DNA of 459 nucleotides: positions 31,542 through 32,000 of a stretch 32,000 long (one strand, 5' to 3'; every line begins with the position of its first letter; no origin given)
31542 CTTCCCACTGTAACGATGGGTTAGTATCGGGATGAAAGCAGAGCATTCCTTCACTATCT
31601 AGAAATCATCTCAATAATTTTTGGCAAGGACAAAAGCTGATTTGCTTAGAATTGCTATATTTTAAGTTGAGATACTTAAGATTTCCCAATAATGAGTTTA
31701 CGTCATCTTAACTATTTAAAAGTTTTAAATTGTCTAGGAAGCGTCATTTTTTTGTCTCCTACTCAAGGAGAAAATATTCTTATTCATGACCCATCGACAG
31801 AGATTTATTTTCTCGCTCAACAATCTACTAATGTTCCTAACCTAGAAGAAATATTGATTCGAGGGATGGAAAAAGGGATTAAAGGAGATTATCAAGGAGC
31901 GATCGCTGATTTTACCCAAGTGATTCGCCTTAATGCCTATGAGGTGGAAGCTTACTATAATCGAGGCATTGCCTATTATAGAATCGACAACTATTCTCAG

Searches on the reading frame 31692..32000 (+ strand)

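Call 78: search_protein_families(library=pfam, proteins=[window:31692-32000:+], max_evalue=0.001)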
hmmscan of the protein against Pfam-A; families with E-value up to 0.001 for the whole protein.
window:31692-32000:+ (103 aa): 4 families
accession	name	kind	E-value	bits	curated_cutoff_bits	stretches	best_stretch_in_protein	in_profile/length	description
PF13414.12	TPR_11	-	7.8e-08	32.3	26.8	1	64-97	7-40/42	TPR repeat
PF00515.34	TPR_1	-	1.6e-07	31.2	27.8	0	85-102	1-18/34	Tetratricopeptide repeat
PF07719.23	TPR_2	-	3.8e-06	27.1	27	0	86-102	2-18/34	Tetratricopeptide repeat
PF13432.12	TPR_16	-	0.00031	21.6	32.7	1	65-101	11-47/65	Tetratricopeptide repeat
